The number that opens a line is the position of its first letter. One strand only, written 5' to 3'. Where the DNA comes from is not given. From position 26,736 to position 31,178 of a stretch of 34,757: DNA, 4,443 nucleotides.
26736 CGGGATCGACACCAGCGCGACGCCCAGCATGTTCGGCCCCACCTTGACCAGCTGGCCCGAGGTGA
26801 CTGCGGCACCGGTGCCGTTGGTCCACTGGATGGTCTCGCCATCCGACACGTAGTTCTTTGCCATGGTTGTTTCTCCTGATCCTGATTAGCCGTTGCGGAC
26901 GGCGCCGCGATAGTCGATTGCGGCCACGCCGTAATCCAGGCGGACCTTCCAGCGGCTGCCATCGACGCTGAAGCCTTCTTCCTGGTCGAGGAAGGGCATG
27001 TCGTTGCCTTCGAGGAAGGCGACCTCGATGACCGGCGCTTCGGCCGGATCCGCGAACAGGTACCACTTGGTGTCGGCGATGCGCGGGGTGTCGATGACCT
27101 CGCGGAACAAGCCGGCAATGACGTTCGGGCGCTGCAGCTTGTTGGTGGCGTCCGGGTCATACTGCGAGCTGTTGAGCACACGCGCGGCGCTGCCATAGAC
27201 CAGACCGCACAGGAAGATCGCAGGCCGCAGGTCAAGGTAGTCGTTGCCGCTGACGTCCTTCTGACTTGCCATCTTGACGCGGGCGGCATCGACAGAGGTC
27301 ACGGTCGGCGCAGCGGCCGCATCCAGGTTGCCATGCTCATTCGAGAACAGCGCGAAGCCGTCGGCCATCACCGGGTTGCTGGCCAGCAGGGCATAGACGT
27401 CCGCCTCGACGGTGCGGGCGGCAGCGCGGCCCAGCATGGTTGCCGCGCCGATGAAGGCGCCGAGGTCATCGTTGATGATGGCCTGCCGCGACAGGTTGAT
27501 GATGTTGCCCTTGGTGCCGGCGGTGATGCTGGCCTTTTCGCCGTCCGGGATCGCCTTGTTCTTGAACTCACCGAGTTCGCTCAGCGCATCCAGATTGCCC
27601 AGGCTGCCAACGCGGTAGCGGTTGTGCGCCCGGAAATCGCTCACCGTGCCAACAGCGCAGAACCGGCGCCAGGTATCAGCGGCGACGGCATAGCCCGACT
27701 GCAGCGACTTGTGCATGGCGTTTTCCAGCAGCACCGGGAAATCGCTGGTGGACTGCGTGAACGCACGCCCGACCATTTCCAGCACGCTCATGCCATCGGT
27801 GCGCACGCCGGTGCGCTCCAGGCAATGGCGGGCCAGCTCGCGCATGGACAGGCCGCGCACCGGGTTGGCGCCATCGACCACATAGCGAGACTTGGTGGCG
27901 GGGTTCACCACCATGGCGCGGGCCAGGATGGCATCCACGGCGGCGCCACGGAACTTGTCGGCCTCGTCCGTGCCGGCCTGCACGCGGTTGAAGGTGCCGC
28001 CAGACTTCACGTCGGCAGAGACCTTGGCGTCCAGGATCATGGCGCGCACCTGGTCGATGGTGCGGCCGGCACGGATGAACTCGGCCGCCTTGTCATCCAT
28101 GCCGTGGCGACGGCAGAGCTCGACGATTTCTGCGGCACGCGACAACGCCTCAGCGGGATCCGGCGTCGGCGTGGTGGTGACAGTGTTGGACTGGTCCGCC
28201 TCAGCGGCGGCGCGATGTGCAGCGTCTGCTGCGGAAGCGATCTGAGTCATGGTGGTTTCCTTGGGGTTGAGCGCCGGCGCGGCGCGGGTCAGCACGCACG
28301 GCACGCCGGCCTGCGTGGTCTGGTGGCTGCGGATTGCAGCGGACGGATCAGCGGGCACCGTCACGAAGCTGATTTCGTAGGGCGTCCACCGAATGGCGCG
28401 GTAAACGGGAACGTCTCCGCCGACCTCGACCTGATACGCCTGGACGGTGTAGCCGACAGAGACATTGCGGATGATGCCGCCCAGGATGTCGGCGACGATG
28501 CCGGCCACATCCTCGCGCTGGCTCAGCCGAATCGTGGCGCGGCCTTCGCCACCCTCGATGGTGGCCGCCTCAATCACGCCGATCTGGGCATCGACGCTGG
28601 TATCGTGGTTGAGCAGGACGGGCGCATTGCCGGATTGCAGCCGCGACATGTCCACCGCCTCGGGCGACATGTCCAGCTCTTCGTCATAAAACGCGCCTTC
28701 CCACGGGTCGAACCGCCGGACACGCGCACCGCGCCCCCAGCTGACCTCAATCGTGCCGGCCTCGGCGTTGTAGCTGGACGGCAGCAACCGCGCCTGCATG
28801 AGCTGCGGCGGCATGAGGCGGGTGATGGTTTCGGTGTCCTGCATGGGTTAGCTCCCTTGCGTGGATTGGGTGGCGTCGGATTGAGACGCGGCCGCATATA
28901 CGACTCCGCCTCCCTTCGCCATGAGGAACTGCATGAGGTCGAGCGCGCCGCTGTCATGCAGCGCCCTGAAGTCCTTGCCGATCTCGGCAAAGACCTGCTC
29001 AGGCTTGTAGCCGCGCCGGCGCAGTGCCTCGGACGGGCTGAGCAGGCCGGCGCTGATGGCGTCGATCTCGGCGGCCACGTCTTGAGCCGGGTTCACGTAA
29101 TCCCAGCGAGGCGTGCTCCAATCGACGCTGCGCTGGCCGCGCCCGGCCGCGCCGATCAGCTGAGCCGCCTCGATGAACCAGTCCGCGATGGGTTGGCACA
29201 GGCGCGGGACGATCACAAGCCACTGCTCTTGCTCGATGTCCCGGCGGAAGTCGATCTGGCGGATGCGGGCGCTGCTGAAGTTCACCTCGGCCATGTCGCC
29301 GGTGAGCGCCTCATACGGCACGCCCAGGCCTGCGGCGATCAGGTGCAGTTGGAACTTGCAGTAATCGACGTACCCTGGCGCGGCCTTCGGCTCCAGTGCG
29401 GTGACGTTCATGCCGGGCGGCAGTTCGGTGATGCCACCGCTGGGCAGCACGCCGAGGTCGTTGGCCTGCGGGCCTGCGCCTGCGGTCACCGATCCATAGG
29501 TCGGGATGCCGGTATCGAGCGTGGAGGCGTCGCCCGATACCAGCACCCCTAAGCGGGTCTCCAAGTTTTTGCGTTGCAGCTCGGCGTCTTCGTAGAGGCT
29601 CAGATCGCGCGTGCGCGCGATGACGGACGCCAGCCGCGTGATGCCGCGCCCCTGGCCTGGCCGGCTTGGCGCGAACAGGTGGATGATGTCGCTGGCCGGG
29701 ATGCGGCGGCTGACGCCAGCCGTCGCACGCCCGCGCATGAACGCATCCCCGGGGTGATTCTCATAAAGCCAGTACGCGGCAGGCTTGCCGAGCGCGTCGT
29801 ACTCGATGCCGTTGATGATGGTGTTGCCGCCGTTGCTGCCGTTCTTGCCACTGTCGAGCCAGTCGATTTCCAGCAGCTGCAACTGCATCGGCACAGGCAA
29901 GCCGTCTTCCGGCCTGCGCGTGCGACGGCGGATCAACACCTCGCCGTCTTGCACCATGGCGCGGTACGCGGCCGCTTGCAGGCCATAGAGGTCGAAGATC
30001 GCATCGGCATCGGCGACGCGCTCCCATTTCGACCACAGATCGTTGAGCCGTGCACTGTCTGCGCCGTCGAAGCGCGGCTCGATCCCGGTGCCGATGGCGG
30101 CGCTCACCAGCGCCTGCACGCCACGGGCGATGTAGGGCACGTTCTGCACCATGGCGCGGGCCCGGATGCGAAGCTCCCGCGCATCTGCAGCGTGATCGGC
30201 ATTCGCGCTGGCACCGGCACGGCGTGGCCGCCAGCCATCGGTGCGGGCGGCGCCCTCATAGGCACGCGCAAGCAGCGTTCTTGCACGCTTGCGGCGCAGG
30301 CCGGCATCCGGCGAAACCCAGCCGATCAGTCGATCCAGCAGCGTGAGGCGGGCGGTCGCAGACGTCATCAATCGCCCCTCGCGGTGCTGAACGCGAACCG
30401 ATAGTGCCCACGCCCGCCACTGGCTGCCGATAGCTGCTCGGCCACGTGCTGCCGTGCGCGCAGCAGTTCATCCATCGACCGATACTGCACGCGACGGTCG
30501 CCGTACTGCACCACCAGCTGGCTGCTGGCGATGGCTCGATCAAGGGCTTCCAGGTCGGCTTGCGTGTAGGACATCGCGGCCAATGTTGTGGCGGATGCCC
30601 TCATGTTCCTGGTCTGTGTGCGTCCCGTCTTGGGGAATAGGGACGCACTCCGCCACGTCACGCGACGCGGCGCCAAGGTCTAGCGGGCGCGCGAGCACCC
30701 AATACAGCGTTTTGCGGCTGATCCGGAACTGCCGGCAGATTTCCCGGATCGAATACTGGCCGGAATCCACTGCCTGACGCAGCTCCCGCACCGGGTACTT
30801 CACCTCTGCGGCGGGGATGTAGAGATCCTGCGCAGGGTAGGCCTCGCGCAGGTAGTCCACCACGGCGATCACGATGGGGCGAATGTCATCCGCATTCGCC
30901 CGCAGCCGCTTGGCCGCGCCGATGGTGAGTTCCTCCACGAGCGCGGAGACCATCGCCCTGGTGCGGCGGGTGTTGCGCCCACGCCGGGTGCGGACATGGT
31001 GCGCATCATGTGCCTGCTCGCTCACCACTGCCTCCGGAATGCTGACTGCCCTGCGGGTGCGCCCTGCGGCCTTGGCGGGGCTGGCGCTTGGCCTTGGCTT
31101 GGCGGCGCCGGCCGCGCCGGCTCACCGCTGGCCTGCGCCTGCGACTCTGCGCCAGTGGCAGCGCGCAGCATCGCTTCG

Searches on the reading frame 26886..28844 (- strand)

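Call 10: search_protein_families(library=pfam, proteins=[window:26886-28844:-], max_evalue=0.01)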
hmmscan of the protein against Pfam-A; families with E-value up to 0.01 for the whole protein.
window:26886-28844:- (652 aa): 3 families
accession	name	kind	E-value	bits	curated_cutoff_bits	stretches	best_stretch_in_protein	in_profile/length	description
PF25209.1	Phage_capsid_4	-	1.9e-54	186.1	27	1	336-651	2-262/262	Phage capsid protein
PF04586.22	Peptidase_S78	-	1.2e-06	29.2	21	1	58-174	36-155/165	Caudovirus prohead serine protease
PF10124.15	Mu-like_gpT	-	5.7e-05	23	20.1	1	373-515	4-144/289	Mu-like prophage major head subunit gpT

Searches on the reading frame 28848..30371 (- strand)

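Call 10: search_protein_families(library=pfam, proteins=[window:28848-30371:-], max_evalue=0.01)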
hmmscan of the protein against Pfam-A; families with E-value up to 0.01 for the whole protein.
window:28848-30371:- (507 aa): 1 family
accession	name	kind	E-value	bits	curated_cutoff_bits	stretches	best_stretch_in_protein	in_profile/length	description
PF05136.18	Phage_portal_2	-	1.5e-95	320.8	32.9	1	43-383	4-354/354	Phage portal protein, lambda family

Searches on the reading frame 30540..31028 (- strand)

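Call 10: search_protein_families(library=pfam, proteins=[window:30540-31028:-], max_evalue=0.01)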
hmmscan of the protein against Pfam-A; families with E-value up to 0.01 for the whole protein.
window:30540-31028:- (162 aa): 2 families
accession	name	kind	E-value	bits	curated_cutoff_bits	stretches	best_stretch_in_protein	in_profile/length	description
PF02796.21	HTH_7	-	6.8e-06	26.6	23.8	1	85-113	16-43/45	Helix-turn-helix domain of resolvase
PF13518.12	HTH_28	-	0.00011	22.7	25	1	85-109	7-30/52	Helix-turn-helix domain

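Call 35: search_protein_families(library=phrogs, proteins=[window:30540-31028:-], max_evalue=0.001)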
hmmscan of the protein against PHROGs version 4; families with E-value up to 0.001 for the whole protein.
window:30540-31028:- (162 aa): 1 family
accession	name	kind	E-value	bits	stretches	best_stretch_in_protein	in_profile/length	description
phrog_836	-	transcription regulation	0.00038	21.6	1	57-116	60-121/133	late transcriptional activator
